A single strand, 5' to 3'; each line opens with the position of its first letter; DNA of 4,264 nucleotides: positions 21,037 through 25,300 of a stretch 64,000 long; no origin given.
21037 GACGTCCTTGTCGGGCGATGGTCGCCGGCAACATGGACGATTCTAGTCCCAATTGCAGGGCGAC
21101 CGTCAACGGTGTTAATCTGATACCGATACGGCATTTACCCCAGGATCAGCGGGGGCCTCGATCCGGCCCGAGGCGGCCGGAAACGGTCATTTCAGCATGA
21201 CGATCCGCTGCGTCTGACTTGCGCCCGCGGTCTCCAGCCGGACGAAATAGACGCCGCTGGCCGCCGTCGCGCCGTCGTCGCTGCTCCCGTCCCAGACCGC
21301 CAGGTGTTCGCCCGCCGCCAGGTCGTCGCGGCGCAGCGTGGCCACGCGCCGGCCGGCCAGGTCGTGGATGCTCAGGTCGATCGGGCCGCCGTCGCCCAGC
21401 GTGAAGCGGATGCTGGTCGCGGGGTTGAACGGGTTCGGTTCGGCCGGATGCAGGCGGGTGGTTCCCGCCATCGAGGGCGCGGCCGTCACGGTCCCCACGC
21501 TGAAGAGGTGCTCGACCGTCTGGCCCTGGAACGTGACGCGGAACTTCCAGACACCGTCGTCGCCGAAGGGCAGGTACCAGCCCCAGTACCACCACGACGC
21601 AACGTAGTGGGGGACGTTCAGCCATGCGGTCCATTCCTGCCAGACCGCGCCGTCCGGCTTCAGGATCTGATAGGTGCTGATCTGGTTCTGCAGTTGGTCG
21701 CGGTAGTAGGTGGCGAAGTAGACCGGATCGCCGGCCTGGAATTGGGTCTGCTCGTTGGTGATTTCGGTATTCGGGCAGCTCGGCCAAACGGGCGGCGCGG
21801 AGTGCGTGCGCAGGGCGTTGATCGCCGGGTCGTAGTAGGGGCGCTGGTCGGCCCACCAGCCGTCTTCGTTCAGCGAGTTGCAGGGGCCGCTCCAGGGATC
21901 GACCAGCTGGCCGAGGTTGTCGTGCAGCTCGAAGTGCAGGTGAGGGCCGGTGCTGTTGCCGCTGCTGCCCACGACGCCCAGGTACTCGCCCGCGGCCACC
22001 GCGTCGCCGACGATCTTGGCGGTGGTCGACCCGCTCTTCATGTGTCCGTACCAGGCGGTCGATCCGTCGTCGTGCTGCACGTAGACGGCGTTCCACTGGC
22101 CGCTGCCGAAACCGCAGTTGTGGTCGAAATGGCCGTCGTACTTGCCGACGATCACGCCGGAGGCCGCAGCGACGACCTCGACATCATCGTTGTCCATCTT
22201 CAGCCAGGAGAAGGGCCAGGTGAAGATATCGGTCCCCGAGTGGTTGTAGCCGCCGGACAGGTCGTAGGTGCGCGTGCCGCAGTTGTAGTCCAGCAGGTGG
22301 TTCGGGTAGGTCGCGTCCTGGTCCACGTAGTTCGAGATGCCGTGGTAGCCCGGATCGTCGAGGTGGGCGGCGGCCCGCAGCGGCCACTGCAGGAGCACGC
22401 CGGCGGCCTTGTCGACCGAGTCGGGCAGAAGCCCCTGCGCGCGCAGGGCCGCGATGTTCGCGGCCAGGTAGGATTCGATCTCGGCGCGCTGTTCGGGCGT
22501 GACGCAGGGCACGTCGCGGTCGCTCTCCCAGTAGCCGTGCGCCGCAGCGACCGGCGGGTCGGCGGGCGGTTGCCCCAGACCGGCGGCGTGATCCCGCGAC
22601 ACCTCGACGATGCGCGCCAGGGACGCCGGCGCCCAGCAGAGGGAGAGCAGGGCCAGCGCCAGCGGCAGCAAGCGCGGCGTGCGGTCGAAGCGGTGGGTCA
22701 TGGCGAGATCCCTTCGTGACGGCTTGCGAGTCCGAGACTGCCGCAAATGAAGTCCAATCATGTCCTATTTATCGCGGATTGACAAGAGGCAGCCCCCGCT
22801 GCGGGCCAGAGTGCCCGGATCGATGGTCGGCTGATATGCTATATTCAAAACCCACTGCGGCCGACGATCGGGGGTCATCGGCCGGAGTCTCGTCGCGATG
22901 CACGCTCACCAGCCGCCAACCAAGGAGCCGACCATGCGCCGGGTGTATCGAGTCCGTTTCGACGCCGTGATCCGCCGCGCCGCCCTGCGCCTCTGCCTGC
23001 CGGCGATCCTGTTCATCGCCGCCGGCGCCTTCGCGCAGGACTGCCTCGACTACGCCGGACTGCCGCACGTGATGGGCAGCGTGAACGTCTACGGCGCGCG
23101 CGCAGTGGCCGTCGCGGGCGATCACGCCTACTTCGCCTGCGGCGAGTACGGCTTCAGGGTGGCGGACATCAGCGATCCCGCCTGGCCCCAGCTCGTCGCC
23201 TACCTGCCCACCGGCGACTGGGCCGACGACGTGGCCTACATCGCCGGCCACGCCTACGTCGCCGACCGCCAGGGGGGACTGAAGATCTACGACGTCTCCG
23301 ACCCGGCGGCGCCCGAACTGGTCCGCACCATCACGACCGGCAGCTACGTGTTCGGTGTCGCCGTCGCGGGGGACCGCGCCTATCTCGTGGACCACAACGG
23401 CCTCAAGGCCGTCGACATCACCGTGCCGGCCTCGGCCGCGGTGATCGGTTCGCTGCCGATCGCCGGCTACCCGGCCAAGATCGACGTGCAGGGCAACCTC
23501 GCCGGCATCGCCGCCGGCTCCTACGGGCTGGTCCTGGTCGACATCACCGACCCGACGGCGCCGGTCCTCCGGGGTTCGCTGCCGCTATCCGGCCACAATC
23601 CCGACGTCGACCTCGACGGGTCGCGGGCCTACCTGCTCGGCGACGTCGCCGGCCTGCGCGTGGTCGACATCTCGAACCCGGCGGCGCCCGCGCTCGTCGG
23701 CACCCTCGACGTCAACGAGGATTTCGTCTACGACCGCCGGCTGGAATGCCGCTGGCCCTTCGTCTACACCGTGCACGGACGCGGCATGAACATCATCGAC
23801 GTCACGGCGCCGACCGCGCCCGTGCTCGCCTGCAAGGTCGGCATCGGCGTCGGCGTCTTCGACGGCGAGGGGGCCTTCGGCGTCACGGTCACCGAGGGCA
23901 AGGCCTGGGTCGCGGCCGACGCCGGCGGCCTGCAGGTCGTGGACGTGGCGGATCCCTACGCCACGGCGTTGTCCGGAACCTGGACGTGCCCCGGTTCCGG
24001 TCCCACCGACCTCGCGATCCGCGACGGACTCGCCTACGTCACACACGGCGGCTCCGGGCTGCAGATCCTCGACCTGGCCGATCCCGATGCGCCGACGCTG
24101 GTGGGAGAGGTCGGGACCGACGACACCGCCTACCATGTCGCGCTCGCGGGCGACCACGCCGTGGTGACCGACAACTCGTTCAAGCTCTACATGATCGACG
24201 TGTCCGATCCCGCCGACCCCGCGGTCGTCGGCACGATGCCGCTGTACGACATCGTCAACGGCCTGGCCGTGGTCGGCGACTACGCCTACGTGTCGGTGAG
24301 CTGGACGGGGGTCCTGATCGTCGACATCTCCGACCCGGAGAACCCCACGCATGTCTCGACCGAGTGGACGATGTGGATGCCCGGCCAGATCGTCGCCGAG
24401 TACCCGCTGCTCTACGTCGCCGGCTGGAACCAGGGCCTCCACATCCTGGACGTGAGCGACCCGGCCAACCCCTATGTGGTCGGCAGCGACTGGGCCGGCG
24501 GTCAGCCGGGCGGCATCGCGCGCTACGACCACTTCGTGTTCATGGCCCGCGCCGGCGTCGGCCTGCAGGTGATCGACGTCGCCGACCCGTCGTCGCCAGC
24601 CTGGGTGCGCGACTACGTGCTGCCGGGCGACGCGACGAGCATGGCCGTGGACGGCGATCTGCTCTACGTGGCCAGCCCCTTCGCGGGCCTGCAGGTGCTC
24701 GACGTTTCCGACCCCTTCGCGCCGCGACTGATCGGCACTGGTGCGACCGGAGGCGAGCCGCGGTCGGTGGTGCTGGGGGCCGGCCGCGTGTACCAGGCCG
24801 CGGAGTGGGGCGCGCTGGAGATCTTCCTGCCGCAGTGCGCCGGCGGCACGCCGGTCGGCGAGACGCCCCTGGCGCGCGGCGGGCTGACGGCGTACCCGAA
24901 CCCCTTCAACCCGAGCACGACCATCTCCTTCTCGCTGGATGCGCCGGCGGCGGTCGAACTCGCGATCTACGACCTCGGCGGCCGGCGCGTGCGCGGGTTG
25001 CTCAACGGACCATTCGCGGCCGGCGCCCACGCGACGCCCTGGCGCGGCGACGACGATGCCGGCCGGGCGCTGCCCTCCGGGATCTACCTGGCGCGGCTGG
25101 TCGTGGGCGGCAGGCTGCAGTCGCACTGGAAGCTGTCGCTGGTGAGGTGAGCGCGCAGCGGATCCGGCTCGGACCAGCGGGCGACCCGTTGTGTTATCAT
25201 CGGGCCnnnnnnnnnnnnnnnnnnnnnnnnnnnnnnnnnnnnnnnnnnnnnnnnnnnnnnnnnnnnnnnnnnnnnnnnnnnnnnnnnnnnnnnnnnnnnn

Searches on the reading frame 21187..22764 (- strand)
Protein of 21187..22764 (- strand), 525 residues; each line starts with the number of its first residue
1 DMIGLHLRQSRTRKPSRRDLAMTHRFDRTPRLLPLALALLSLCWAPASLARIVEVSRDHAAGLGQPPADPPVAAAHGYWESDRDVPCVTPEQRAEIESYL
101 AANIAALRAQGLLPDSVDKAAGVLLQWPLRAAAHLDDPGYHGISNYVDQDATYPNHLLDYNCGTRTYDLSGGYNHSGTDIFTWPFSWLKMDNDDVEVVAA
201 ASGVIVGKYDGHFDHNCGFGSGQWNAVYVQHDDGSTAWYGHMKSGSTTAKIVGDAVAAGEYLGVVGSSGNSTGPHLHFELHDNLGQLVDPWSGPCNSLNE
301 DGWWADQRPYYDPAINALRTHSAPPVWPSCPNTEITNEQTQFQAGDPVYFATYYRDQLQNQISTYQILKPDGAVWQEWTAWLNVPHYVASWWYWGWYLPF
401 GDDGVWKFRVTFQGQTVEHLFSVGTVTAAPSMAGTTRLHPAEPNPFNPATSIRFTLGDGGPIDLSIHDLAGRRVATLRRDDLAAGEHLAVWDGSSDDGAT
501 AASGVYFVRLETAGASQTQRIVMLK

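Call 55: search_protein_families(library=pfam, proteins=[window:21187-22764:-], max_evalue=0.001)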
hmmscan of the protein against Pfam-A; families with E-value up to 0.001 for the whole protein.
window:21187-22764:- (525 aa): 2 families
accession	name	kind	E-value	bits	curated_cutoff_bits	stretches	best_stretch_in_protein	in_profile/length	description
PF01551.29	Peptidase_M23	-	7.3e-17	61.8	28.7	1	195-290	14-96/96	Peptidase family M23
PF13860.13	FlgD_ig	-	8e-08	32.6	27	1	464-513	27-76/79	FlgD Ig-like domain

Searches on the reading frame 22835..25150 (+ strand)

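Call 22: search_protein_families(library=pfam, proteins=[window:22835-25150:+], max_evalue=0.001)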
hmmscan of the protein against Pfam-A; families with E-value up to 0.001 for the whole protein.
window:22835-25150:+ (771 aa): 4 families
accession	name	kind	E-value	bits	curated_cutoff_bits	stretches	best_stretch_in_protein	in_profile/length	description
PF08309.17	LVIVD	-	7.2e-77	252.9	20.2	7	475-507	5-37/42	LVIVD repeat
PF09826.15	Beta_propel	-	4.8e-11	42.6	22.4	0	149-187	92-130/495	Beta propeller domain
PF13860.13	FlgD_ig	-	2.7e-07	30.9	27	1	695-752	12-70/79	FlgD Ig-like domain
PF05694.17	SBP56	-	1.3e-05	24.7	34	0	145-172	324-351/453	56kDa selenium binding protein (SBP56)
